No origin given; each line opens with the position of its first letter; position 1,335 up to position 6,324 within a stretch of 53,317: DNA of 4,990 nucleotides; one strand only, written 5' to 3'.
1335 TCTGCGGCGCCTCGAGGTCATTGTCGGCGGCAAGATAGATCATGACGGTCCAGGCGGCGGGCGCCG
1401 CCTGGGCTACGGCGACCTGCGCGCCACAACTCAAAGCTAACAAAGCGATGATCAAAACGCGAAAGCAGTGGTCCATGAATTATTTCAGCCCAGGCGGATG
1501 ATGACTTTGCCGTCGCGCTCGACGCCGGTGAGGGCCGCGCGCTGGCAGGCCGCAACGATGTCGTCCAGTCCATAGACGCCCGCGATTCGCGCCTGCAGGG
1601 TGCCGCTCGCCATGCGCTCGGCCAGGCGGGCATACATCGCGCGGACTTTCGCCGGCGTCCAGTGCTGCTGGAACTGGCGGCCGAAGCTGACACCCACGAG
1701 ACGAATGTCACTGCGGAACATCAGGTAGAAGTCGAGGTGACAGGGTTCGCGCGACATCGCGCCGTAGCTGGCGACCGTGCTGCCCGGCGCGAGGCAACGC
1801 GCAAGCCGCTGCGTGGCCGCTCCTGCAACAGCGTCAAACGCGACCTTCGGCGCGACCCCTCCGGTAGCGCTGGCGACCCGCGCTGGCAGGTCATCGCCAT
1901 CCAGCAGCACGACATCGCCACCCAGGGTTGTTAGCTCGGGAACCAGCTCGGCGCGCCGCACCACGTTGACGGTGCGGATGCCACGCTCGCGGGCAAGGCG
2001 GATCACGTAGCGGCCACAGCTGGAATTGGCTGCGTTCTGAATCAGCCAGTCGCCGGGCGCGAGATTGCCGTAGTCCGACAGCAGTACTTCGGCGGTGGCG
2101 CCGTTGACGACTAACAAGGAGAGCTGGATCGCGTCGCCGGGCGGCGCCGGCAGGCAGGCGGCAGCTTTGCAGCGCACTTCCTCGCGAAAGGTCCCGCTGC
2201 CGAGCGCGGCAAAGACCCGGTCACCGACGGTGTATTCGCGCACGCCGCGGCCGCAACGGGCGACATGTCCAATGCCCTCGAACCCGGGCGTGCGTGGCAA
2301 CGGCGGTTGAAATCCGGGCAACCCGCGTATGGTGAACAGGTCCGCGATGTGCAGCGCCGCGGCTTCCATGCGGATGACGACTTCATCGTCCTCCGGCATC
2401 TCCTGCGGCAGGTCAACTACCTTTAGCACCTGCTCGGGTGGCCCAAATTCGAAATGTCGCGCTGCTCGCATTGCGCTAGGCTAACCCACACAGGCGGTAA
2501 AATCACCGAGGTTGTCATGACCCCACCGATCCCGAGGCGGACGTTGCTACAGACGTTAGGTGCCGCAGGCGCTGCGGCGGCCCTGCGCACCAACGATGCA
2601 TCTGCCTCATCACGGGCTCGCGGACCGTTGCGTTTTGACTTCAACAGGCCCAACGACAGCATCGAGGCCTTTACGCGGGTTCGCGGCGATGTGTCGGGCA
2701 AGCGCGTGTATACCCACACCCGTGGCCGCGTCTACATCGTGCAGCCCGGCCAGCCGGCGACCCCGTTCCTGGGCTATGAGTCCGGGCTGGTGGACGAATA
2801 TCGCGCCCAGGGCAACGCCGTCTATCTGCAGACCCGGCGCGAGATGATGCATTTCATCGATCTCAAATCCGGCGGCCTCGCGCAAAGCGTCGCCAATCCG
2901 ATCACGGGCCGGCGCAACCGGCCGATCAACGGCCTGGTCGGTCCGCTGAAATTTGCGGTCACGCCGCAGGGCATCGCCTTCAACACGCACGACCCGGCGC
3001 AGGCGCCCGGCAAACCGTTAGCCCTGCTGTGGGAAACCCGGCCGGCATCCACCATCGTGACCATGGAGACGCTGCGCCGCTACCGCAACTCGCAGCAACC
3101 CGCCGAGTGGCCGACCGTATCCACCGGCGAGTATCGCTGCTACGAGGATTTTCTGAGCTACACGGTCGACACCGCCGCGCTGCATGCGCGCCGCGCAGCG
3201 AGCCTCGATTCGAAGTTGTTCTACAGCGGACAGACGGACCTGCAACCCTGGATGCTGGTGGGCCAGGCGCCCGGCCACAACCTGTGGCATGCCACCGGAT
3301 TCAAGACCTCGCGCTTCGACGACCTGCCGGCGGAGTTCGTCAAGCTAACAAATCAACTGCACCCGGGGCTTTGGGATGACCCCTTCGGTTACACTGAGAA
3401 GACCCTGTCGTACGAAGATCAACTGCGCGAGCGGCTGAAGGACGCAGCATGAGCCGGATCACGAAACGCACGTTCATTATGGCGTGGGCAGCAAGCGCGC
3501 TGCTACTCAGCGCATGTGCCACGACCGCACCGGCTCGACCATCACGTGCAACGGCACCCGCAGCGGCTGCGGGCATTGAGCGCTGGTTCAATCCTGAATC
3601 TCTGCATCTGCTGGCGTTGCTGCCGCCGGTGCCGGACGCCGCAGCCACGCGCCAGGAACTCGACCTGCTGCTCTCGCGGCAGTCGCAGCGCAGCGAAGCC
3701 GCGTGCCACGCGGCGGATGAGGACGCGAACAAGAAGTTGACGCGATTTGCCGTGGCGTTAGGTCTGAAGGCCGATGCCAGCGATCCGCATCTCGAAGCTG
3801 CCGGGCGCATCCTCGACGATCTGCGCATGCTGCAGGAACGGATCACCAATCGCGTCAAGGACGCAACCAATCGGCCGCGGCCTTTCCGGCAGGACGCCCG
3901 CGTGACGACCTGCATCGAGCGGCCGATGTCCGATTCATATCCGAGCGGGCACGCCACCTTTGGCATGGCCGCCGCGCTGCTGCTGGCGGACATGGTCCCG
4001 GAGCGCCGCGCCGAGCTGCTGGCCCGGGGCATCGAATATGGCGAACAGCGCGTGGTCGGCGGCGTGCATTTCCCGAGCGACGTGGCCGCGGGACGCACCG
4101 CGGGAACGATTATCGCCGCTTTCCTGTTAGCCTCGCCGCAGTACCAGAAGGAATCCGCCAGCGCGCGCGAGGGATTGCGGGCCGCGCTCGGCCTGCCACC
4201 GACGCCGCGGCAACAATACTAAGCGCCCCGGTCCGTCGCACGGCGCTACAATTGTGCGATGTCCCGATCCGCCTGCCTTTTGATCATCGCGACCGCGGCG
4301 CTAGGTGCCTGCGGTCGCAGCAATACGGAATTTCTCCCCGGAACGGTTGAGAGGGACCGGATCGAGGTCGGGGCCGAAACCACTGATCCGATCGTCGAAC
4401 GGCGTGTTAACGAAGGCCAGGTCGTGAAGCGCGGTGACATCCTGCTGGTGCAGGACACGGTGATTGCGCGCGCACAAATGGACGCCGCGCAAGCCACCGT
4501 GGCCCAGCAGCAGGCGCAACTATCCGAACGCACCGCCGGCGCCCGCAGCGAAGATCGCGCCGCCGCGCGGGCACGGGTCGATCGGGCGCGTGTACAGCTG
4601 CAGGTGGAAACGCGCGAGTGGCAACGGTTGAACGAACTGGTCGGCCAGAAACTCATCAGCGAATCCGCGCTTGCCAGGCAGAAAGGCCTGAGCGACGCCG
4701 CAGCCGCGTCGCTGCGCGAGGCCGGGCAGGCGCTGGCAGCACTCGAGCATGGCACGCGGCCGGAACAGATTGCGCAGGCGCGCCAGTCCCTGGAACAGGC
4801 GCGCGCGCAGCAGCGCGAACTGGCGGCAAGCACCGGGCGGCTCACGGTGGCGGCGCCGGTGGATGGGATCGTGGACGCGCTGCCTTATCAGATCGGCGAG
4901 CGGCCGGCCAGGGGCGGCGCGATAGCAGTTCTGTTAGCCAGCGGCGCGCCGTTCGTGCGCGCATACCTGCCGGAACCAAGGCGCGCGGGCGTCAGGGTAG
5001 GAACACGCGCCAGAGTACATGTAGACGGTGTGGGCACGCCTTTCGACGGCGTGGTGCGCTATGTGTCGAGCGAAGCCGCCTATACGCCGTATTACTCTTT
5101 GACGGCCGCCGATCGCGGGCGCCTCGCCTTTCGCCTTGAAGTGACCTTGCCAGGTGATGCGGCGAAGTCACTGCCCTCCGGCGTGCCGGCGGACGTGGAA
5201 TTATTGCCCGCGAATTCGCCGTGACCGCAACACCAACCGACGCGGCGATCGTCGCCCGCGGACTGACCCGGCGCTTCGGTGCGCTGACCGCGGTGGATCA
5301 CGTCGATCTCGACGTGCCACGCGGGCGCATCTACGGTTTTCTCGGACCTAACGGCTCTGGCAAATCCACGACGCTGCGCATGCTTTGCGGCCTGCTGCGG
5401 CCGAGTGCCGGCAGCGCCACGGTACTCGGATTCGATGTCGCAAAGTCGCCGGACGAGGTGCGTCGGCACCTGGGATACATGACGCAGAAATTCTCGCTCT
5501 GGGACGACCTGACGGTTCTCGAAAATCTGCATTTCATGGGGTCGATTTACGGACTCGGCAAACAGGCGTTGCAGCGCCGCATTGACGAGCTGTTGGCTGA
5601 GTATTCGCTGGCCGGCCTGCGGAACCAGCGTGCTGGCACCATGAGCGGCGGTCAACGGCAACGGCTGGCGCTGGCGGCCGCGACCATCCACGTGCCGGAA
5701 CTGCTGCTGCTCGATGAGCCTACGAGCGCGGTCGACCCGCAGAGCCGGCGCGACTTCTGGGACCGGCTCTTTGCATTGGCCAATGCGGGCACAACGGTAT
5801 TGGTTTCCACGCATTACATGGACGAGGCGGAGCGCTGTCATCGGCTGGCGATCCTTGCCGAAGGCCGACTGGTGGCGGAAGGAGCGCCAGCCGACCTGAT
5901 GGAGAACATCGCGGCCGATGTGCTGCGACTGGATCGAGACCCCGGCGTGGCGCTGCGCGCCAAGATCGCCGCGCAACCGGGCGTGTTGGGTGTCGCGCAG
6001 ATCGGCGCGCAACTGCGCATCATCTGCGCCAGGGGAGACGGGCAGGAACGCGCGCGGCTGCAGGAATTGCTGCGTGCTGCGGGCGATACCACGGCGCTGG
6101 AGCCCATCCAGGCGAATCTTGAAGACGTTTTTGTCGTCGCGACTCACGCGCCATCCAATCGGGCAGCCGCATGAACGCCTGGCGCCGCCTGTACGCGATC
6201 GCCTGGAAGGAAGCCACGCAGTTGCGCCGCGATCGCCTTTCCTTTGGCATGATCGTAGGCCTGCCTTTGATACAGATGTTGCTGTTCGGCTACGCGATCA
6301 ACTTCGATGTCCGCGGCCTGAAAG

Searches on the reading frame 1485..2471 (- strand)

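Call 44: search_protein_families(library=pfam, proteins=[window:1485-2471:-], max_evalue=0.00001)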
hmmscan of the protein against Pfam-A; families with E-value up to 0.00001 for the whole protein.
window:1485-2471:- (328 aa): 3 families
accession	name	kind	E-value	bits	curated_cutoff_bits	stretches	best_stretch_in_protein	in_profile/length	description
PF08240.17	ADH_N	-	1.6e-13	51.2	23.5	1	28-110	2-103/104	Alcohol dehydrogenase GroES-like domain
PF00107.32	ADH_zinc_N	-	3.1e-12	47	31.8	1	153-271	3-120/129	Zinc-binding dehydrogenase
PF13602.12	ADH_zinc_N_2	-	2.6e-07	32.1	27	1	184-313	2-124/134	Zinc-binding dehydrogenase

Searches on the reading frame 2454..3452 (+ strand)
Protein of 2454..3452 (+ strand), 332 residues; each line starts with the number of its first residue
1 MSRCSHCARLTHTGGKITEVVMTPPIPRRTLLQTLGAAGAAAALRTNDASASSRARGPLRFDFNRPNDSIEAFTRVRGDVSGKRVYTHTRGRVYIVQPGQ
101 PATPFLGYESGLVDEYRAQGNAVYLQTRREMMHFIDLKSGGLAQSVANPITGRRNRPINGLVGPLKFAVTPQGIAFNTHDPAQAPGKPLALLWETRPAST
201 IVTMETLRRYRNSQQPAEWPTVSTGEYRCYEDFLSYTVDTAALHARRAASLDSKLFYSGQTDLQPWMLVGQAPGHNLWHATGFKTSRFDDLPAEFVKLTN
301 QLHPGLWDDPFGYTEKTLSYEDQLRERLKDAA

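Call 44: search_protein_families(library=pfam, proteins=[window:2454-3452:+], max_evalue=0.00001)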
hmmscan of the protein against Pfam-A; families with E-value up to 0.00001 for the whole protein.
window:2454-3452:+ (332 aa): 1 family
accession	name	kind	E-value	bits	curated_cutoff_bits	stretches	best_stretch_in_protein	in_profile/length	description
PF08894.16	DUF1838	-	4.7e-12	46.6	25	1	84-308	3-211/232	Protein of unknown function (DUF1838)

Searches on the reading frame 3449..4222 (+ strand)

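Call 44: search_protein_families(library=pfam, proteins=[window:3449-4222:+], max_evalue=0.00001)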
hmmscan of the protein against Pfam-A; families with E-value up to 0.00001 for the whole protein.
window:3449-4222:+ (257 aa): 1 family
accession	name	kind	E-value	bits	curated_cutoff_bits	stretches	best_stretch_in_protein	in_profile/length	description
PF01569.27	PAP2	-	3.7e-17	62.7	27.2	1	132-233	15-128/130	PAP2 superfamily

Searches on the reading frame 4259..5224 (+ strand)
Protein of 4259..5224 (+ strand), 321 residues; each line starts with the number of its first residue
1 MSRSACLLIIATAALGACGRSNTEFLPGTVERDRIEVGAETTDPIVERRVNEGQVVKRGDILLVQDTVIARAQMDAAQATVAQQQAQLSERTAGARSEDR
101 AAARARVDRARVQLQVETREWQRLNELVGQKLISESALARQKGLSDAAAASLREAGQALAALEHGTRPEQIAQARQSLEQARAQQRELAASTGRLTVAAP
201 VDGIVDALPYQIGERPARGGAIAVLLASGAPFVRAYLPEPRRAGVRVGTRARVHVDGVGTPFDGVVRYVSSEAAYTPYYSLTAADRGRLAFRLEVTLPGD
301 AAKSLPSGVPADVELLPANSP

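Call 44: search_protein_families(library=pfam, proteins=[window:4259-5224:+], max_evalue=0.00001)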
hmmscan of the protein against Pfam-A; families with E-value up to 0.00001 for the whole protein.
window:4259-5224:+ (321 aa): 2 families
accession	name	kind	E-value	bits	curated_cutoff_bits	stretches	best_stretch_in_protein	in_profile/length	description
PF13437.12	HlyD_3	-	8.7e-12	46.2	22.2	1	196-300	1-96/106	HlyD family secretion protein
PF16576.10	HlyD_D23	-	6.3e-07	29.3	30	0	148-272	77-187/214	Barrel-sandwich domain of CusB or HlyD membrane-fusion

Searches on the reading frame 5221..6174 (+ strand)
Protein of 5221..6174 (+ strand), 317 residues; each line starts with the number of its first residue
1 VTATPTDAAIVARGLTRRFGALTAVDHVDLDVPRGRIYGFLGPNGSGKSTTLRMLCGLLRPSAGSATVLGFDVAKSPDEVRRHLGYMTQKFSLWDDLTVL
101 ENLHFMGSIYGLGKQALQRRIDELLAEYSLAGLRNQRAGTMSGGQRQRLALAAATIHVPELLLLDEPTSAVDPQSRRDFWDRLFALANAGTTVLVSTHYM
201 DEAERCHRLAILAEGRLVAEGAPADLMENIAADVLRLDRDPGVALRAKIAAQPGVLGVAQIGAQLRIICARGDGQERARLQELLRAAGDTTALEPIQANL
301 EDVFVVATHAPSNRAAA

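Call 44: search_protein_families(library=pfam, proteins=[window:5221-6174:+], max_evalue=0.00001)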
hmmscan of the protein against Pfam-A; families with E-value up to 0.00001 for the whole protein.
window:5221-6174:+ (317 aa): 2 families
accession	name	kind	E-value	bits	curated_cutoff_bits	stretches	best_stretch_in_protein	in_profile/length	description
PF00005.33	ABC_tran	-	2.6e-34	119.2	25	1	26-169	2-137/137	ABC transporter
PF13304.12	AAA_21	-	8.4e-12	46.2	27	1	132-198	229-298/304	AAA domain, putative AbiEii toxin, Type IV TA system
